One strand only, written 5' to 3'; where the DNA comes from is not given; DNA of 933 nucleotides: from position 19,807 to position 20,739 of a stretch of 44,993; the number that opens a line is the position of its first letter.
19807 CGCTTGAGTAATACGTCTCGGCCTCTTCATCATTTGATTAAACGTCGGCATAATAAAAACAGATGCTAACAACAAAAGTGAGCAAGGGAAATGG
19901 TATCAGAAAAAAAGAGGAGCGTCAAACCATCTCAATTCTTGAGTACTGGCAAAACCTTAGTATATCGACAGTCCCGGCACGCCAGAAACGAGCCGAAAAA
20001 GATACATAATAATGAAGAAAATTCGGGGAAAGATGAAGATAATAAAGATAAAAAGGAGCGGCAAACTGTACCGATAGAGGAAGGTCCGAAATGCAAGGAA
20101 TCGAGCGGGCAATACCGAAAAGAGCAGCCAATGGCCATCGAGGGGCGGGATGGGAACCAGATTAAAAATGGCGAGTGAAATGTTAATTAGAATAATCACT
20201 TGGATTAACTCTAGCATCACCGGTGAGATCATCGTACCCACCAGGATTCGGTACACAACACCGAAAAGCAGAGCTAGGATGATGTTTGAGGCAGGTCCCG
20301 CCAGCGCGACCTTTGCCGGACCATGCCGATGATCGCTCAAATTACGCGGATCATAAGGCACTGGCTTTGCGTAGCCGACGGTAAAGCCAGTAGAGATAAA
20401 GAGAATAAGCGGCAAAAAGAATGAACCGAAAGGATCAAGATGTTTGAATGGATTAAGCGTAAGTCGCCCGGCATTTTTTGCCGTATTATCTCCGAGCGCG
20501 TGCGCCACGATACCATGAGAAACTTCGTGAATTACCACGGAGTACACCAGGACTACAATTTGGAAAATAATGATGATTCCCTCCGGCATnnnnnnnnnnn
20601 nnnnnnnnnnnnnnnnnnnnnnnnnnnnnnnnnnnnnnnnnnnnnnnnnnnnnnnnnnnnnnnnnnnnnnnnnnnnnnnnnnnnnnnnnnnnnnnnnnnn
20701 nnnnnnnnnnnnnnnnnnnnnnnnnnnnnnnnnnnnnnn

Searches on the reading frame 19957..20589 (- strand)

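Call 63: search_protein_families(library=pfam, alignment_id=A5, max_evalue=0.00001)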
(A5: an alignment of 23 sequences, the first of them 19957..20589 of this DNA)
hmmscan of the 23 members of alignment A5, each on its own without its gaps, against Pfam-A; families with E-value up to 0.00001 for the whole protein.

A. member 1, window:19957-20589:- (210 aa): 1 family
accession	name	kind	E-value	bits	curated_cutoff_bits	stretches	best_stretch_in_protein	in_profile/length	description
PF02163.28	Peptidase_M50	-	2.4e-16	60.2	27.2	2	125-164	159-198/221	Peptidase family M50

B. families by the number of members that match (of 23 scanned): 33 families (the first 25 are shown)
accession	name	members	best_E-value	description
PF02867.20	Ribonuc_red_lgC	1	5.8e-137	Ribonucleotide reductase, barrel domain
PF02646.22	RmuC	1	2.1e-51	RmuC family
PF03772.21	Competence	1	1.6e-50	Competence protein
PF00091.31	Tubulin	1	1.9e-48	Tubulin/FtsZ family, GTPase domain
PF13393.11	tRNA-synt_His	1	4.9e-46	Histidyl-tRNA synthetase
PF10502.14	Peptidase_S26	1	5.1e-43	Signal peptidase, peptidase S26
PF01195.25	Pept_tRNA_hydro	1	8e-43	Peptidyl-tRNA hydrolase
PF09424.15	YqeY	1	3.4e-40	Yqey-like protein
PF02130.23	YbeY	1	1.9e-36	Endoribonuclease YbeY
PF12327.13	FtsZ_C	1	3.4e-34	FtsZ family, C-terminal domain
PF14450.12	FtsA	1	1.1e-33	Cell division protein FtsA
PF02491.25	SHS2_FTSA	1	3.7e-27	SHS2 domain inserted in FTSA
PF00571.33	CBS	1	1.2e-26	CBS domain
PF08471.15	Ribonuc_red_2_N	1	1.4e-22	Class II vitamin B12-dependent ribonucleotide reductase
PF00239.26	Resolvase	1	2.4e-21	Resolvase, N terminal domain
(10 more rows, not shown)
